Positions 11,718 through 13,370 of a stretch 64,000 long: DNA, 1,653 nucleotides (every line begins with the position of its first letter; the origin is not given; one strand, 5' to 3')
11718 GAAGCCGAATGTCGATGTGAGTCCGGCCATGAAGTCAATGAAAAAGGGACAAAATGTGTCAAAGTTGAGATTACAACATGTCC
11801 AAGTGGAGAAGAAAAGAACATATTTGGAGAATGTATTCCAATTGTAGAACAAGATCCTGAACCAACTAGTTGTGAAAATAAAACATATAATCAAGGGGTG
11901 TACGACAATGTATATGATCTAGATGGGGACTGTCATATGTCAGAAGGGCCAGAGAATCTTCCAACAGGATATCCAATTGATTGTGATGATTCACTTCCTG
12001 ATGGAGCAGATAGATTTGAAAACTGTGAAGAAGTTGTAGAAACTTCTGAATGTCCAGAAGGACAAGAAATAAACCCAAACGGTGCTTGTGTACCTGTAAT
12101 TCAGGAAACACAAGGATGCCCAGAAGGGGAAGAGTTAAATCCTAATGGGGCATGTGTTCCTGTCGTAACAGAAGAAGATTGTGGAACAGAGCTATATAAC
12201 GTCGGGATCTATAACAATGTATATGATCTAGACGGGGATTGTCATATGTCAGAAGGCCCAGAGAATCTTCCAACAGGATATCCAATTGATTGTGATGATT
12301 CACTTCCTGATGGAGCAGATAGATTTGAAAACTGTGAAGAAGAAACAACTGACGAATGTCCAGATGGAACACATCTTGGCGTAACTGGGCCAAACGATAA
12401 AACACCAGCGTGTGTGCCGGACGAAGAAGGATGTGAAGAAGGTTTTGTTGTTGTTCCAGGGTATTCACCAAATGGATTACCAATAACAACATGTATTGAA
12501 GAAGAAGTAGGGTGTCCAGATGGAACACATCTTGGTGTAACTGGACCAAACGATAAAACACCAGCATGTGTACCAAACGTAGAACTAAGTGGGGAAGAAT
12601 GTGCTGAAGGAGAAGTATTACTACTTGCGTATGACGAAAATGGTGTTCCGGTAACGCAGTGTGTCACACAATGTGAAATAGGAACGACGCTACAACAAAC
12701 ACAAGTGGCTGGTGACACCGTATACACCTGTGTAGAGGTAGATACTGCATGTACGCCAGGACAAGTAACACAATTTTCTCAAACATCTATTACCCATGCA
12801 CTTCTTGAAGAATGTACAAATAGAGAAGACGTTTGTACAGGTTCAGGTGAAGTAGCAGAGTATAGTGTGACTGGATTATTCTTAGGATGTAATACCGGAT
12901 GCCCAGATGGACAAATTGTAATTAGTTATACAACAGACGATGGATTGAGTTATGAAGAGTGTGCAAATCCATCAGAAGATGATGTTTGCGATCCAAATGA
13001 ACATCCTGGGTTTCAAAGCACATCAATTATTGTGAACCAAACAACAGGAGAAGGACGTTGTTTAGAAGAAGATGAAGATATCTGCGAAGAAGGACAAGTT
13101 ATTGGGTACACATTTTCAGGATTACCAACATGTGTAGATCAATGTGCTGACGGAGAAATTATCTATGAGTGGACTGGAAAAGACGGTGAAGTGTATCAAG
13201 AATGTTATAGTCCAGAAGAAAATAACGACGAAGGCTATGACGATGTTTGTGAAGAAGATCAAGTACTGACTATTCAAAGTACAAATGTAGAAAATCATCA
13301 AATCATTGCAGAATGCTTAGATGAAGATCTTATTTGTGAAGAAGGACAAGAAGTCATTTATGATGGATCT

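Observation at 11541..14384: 947-aa Cys-rich acidic surface protein with synonymous-only internal repeats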

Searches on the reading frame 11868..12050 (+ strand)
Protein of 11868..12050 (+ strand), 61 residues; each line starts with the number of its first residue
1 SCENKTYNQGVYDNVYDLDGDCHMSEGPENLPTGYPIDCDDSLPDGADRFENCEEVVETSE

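Call 25: search_protein_families(library=pfam, proteins=[window:11868-12050:+], max_evalue=10)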
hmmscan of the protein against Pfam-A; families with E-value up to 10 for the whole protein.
seq(61 aa): 0 families

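Call 28: find_homologous_proteins(query=A2, max_evalue=0.01)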
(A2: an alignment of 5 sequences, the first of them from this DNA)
Query A2 (5 sequences): 3 candidates shared short words with the query, none scored E <= 0.01.
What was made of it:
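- Tried and rejected: A profile of the five module copies found nothing (call 28).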

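Call 41: predict_structure(alignment_id=A2)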
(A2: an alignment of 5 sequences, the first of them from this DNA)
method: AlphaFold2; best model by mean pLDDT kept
length: 55 residues; sequences in the alignment: 5
mean_pLDDT: 46.4   pTM: 0.20
mean pLDDT of the five models: 46.4, 43.9, 43.7, 42.9, 40.1
residues with pLDDT >= 90: 0; 70-90: 0; 50-70: 16; < 50: 39
segments of 3 or more residues with pLDDT < 50: 6-12, 26-55
pLDDT, mean of each block of 10 residues (from residue 1): 47 52 50 41 45 41
secondary structure, 60 per line:
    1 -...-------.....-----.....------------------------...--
elements in order: E12-16 E22-26
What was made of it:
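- Tried and rejected: AF2 on the module with a 5-row alignment gave pLDDT 46, which is unusable (call 41).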

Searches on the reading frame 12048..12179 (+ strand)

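Call 25: search_protein_families(library=pfam, proteins=[window:12048-12179:+], max_evalue=10)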
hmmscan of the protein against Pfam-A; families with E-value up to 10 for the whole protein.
seq(44 aa): 3 families
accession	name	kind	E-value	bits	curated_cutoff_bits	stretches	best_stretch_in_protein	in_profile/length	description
PF15888.10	FOG_N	-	0.0023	19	27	2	23-41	13-30/111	Folded gastrulation N-terminus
PF01826.23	TIL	-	0.0068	17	24.5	2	1-17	36-52/55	Trypsin Inhibitor like cysteine rich domain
PF25314.1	TNFR_nem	-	2.7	8.5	27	0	23-39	17-34/34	TNF receptor-like domain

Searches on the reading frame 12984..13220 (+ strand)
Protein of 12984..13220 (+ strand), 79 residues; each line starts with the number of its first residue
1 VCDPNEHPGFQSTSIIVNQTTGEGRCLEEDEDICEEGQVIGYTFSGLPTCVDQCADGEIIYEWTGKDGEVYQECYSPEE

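Call 56: predict_structure(alignment_id=A4)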
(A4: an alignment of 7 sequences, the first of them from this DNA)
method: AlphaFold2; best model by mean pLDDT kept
length: 79 residues; sequences in the alignment: 7
mean_pLDDT: 58.7   pTM: 0.33
mean pLDDT of the five models: 58.7, 58.0, 56.2, 54.4, 53.3
residues with pLDDT >= 90: 0; 70-90: 30; 50-70: 20; < 50: 29
segments of 3 or more residues with pLDDT < 50: 5-31
pLDDT, mean of each block of 10 residues (from residue 1): 43 32 40 64 66 75 77 73
secondary structure, 60 per line:
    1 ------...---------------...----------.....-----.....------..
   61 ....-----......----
elements in order: E7-9 E25-27 E38-42 E48-52 E59-64 E70-75
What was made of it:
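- On EGF-like / cEGF (PF12662) repeat proteins: The AF2 models reached only pLDDT 46 and 59 (calls 41, 56).
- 12747..13952 (+): Region holding four ~77-aa six-Cys (three-hairpin) super-repeats (aa 403-479, 482-560, 569-644, 719-804) plus single hairpins. AF2 models hairpins 2 and 3 as beta-hairpins at pLDDT 64-77 (call 56).
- The AF2 model of a super-repeat gives beta-hairpins at pLDDT 64-77 for two of its three Cys-bounded segments (call 56).
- Tried and rejected: AF2 on a super-repeat with 7 internal copies gave pLDDT 59, with hairpins only (call 56).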

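Call 58: fold_search(model_id=the predicted structure, library=pdb)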
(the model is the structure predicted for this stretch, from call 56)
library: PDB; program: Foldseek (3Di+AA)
matches with E <= 10: 150; with E <= 0.001: 0
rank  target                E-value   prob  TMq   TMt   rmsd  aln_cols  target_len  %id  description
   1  6yxx_Af               9.9e-01  0.08  0.23  0.15  15.7        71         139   13  State A of the Trypanosoma brucei mitoribosomal large subunit assembly intermediate (released 2020-10-14)
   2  6jza                  1.1e+00  0.28  0.26  0.25   9.9        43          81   28  Structure of Fstl1 (released 2019-08-21)
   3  4jdo_E                1.5e+00  0.04  0.20  0.11  12.8        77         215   14  Secreted chlamydial protein pgp3, coiled-coil deletion (released 2013-06-05)
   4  1bb8_MODEL_1_A        2.5e+00  0.16  0.25  0.27   7.4        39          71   18  N-TERMINAL DNA BINDING DOMAIN FROM TN916 INTEGRASE, NMR, 25 STRUCTURES (released 1998-11-25)
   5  9c3c_b                2.8e+00  0.05  0.28  0.10  12.8        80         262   18  Cryo-EM structure of native dystrophin-glycoprotein complex (DGC) (released 2024-10-23)
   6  9s6c_A                3.0e+00  0.09  0.21  0.08   5.3        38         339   16  B12 Binding protein - BtuK1 (released 2025-09-17)
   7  9s6c_C                3.0e+00  0.08  0.20  0.08   6.5        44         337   18  B12 Binding protein - BtuK1 (released 2025-09-17)
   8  4jdm_A                3.0e+00  0.04  0.25  0.10  13.1        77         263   17  Secreted Chlamydial Protein PGP3, full-length (released 2013-06-05)
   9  2h1z_MODEL_1_A        3.2e+00  0.23  0.24  0.41   2.8        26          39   15  Structure of a dual-target spider toxin (released 2007-05-22)
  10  8ebb_B                3.6e+00  0.15  0.30  0.15   7.7        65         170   14  Crystal structure of SIX6 from Fusarium oxysporum f. sp. lycopersici (released 2023-06-21)
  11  1se8                  3.6e+00  0.09  0.22  0.08  13.8        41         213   12  Structure of single-stranded DNA-binding protein (SSB) from D. radiodurans (released 2004-06-15)
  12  7klw_B                3.6e+00  0.06  0.18  0.12   8.3        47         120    8  Crystal structure of synthetic nanobody (Sb45+Sb68) complexes with SARS-CoV-2 receptor binding domain (released 2021-02-03)
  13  8ebb_A                3.9e+00  0.15  0.30  0.15   7.6        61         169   15  Crystal structure of SIX6 from Fusarium oxysporum f. sp. lycopersici (released 2023-06-21)
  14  1b69_A                3.9e+00  0.10  0.23  0.26  10.4        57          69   18  THE SOLUTION STRUCTURE OF TN916 INTEGRASE N-TERMINAL DOMAIN/DNA COMPLEX (released 1999-09-29)
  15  3gcb                  4.1e+00  0.33  0.24  0.04   0.8        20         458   20  GAL6 (YEAST BLEOMYCIN HYDROLASE) MUTANT C73A/DELTAK454 (released 1998-10-21)
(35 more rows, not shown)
